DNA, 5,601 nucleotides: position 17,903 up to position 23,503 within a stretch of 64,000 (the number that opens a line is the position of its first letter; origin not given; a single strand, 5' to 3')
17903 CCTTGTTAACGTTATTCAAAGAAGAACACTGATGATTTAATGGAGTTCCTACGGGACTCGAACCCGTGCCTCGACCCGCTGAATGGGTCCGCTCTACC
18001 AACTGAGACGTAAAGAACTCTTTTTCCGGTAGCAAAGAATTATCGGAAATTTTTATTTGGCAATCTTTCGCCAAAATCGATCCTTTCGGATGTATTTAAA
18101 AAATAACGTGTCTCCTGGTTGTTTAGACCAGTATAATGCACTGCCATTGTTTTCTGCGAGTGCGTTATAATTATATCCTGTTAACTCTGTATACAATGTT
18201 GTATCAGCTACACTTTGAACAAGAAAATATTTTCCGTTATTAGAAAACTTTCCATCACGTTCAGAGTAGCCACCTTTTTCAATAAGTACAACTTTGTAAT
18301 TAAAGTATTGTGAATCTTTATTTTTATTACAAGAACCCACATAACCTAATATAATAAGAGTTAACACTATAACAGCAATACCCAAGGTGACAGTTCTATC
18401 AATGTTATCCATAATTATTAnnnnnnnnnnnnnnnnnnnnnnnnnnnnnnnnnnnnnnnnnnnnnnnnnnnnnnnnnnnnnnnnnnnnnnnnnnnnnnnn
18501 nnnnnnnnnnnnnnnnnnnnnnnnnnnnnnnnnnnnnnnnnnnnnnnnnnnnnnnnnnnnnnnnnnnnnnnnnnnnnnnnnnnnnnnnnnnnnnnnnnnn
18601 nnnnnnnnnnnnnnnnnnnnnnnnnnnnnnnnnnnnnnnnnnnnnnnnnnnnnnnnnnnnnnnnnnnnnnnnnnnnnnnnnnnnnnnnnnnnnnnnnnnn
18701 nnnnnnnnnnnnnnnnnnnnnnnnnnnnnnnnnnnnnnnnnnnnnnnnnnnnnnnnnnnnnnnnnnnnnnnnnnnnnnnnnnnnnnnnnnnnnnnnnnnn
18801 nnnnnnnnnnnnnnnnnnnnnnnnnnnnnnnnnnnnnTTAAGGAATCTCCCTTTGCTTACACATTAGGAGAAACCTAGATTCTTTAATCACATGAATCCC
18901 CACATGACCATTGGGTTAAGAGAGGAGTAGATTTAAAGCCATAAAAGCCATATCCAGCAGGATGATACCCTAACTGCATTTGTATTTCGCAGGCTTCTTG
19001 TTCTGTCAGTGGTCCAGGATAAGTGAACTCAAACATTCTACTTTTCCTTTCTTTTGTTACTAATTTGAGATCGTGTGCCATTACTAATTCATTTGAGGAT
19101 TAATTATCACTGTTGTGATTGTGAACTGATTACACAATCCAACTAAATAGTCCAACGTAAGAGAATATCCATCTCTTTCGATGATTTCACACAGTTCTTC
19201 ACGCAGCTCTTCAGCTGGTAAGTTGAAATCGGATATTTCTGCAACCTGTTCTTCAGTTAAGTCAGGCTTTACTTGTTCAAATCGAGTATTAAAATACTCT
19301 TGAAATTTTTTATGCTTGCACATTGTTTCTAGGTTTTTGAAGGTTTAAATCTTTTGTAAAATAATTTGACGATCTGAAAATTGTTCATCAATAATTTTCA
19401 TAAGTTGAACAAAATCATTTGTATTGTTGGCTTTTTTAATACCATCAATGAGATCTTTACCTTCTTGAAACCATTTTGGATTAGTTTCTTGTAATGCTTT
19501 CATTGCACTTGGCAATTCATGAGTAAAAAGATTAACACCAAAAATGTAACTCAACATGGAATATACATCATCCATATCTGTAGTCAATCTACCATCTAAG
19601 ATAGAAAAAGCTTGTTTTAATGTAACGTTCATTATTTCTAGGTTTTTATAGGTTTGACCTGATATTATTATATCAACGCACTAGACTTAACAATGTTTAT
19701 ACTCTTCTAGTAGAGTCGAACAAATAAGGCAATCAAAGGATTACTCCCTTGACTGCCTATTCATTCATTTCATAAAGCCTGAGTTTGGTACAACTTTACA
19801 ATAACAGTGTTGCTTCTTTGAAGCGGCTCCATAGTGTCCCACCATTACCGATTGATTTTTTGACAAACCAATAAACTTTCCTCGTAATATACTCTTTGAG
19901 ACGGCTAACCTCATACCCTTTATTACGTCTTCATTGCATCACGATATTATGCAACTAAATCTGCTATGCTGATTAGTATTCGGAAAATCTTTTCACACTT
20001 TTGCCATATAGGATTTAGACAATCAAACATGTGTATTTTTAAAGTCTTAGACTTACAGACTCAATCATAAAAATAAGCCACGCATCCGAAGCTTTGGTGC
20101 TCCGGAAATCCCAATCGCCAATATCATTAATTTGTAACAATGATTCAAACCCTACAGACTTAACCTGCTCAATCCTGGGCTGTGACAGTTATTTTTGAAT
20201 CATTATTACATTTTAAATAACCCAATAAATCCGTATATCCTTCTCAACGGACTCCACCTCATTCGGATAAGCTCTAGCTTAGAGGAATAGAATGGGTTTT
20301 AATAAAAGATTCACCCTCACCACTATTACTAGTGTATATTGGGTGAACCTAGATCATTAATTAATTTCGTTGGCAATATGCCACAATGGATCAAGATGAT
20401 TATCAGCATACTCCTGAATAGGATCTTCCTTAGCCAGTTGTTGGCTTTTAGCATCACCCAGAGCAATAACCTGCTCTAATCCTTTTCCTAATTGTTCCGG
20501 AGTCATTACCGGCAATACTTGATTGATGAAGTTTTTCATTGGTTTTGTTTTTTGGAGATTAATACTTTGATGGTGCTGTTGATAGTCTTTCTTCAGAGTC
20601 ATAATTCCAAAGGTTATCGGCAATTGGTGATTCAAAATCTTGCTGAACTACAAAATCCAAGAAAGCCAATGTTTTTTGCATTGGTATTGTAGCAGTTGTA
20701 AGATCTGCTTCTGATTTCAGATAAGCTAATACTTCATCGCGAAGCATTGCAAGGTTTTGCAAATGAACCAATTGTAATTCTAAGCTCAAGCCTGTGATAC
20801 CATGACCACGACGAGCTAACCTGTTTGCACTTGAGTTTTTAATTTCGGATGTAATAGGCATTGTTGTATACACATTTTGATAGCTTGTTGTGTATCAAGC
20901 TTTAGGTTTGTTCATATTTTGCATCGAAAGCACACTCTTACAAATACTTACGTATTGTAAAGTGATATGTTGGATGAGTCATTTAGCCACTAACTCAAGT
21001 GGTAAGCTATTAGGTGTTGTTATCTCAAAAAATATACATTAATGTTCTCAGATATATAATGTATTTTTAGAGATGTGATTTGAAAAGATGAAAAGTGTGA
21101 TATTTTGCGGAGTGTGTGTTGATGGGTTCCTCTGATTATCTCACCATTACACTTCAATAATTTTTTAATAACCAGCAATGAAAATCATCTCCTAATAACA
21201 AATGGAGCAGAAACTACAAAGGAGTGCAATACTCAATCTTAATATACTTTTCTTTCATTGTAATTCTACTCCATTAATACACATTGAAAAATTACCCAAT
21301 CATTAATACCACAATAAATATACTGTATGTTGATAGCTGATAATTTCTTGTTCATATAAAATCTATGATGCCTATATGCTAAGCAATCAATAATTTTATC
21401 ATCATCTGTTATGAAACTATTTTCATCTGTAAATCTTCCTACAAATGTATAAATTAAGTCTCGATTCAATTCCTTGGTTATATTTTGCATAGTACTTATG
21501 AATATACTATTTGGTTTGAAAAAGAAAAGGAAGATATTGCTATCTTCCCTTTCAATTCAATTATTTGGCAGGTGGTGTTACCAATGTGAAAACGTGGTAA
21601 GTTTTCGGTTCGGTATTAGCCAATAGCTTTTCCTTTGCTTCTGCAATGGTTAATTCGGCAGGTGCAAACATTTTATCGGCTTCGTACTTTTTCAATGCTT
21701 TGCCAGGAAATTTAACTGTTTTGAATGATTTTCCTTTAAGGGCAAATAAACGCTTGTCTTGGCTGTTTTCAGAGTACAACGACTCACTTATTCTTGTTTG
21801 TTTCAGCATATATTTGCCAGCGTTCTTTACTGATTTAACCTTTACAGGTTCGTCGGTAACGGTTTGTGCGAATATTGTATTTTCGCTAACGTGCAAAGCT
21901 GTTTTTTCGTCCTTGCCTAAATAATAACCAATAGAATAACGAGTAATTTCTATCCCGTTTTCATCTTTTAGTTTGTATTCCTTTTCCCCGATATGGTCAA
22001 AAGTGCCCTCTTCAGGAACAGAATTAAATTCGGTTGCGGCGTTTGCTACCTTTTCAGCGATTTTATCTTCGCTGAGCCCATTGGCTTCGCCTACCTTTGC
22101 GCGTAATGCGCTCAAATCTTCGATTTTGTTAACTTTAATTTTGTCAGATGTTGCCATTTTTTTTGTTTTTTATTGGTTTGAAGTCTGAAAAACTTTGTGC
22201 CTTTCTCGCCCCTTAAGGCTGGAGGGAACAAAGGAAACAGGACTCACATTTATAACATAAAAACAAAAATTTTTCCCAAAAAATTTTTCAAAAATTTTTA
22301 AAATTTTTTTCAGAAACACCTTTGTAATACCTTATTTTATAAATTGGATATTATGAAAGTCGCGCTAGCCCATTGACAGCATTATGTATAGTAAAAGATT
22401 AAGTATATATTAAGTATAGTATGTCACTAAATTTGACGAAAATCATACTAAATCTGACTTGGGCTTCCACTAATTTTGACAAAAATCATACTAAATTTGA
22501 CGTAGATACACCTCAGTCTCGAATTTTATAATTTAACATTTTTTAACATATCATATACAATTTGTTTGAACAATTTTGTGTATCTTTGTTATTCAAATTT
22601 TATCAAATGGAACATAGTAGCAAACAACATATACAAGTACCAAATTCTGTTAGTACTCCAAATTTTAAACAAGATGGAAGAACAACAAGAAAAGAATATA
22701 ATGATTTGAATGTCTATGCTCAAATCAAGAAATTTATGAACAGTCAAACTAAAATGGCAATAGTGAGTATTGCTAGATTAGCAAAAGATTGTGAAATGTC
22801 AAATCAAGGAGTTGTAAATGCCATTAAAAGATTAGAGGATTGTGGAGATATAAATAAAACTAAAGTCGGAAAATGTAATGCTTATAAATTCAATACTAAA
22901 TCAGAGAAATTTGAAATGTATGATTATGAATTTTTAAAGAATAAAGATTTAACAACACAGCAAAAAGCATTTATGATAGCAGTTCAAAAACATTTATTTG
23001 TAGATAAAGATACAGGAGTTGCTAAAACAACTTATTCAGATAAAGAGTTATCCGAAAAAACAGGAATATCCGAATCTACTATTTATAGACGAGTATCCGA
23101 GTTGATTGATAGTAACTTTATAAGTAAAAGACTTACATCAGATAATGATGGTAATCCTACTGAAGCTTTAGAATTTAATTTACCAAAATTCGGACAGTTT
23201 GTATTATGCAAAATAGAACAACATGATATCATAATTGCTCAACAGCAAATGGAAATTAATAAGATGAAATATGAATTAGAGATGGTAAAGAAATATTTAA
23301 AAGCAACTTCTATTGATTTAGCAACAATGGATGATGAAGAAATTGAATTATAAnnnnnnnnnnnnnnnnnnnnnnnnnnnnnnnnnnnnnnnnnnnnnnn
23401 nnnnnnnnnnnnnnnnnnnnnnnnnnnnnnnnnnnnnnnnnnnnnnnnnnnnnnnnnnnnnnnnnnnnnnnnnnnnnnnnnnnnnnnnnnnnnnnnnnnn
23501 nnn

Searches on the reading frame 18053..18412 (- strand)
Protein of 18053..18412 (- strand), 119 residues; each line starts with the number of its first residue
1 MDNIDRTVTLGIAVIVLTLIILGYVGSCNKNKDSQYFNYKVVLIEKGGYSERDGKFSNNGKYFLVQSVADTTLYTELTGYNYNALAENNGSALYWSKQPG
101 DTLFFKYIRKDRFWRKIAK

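Call 9: search_protein_families(library=phrogs, proteins=[window:18053-18412:-], max_evalue=0.001)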
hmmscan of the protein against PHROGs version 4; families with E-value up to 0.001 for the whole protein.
window:18053-18412:- (119 aa): 0 families

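Call 23: search_protein_families(library=pfam, proteins=[window:18053-18412:-], max_evalue=0.01)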
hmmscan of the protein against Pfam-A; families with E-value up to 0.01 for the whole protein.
window:18053-18412:- (119 aa): 0 families

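Call 24: find_encoding_contigs(protein=window:18053-18412:-, flank=6000, max_places=10)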
Protein window:18053-18412:- (119 aa): 9 contigs read that carry it; 5 places shown.
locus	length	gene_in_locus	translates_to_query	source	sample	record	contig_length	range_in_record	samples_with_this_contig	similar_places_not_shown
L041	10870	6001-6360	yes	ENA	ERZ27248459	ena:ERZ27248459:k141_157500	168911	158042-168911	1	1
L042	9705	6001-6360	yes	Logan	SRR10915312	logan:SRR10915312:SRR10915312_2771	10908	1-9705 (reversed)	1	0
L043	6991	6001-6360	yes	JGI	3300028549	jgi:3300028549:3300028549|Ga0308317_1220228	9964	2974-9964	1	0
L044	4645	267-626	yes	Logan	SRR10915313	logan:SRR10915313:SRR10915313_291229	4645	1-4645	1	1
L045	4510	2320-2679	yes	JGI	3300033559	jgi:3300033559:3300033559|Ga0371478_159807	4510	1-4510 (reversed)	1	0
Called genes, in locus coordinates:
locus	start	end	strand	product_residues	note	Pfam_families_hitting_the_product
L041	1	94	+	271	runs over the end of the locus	PF01476:LysM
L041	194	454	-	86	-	-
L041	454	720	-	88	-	PF00085:Thioredoxin, PF13098:Thioredoxin_2 (weak), PF13905:Thioredoxin_8 (faint), PF14595:Thioredoxin_9 (weak)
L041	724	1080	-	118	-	-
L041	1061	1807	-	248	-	PF13730:HTH_36 (weak), PF08279:HTH_11 (faint), PF01978:TrmB (faint), PF13412:HTH_24 (weak)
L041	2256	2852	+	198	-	-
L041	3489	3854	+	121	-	-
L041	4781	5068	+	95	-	PF24875:DUF7736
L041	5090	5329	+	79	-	-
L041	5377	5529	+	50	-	-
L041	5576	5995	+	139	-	-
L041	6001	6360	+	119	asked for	-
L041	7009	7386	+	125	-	-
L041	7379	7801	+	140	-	PF02810:SEC-C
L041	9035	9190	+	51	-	-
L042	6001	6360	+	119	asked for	-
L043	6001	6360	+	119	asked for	-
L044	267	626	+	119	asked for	-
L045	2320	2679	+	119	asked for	-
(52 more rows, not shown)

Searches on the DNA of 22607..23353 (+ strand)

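Call 76: search_rna_families(sources=[L071, L072], threshold=evalue, max_evalue=0.1, show_alignments=4)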
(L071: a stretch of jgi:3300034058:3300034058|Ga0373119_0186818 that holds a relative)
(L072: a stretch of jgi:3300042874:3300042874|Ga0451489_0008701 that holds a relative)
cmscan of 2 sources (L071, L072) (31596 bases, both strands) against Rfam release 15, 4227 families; matches with E-value up to 0.1: 3.
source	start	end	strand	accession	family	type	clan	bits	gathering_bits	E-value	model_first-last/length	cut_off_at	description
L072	6223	6298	+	RF00005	tRNA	Gene; tRNA;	CL00001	54.6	29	2.7e-09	1-71/71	no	tRNA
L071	15405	15476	+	RF00005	tRNA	Gene; tRNA;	CL00001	38.4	29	7.8e-05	1-71/71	no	tRNA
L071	5571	5644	-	RF00005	tRNA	Gene; tRNA;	CL00001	29.4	29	0.023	1-71/71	no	tRNA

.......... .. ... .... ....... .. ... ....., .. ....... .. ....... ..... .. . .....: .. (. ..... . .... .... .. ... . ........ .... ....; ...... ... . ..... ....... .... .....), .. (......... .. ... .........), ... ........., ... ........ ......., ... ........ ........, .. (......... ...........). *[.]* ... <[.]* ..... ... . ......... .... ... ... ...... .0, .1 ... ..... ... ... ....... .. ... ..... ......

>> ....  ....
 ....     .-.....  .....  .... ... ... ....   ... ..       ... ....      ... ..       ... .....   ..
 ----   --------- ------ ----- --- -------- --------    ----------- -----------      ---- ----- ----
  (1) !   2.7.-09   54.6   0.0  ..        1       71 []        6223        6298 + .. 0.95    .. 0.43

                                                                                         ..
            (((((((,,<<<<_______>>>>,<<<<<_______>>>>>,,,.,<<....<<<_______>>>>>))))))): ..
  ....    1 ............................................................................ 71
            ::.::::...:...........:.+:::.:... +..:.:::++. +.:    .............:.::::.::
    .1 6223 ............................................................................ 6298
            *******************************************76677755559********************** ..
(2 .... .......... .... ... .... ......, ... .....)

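Call 97: search_rna_families(source=L075, start=7600, end=7950, threshold=evalue, max_evalue=0.1, show_alignments=2)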
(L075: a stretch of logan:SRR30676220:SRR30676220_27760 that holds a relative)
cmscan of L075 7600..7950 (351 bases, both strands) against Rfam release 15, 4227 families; matches with E-value up to 0.1: 1.
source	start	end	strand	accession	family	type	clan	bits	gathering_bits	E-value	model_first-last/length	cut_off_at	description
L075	7736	7827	+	RF01852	tRNA-Sec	Gene; tRNA;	CL00001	39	47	1.7e-06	1-91/91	no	Selenocysteine transfer RNA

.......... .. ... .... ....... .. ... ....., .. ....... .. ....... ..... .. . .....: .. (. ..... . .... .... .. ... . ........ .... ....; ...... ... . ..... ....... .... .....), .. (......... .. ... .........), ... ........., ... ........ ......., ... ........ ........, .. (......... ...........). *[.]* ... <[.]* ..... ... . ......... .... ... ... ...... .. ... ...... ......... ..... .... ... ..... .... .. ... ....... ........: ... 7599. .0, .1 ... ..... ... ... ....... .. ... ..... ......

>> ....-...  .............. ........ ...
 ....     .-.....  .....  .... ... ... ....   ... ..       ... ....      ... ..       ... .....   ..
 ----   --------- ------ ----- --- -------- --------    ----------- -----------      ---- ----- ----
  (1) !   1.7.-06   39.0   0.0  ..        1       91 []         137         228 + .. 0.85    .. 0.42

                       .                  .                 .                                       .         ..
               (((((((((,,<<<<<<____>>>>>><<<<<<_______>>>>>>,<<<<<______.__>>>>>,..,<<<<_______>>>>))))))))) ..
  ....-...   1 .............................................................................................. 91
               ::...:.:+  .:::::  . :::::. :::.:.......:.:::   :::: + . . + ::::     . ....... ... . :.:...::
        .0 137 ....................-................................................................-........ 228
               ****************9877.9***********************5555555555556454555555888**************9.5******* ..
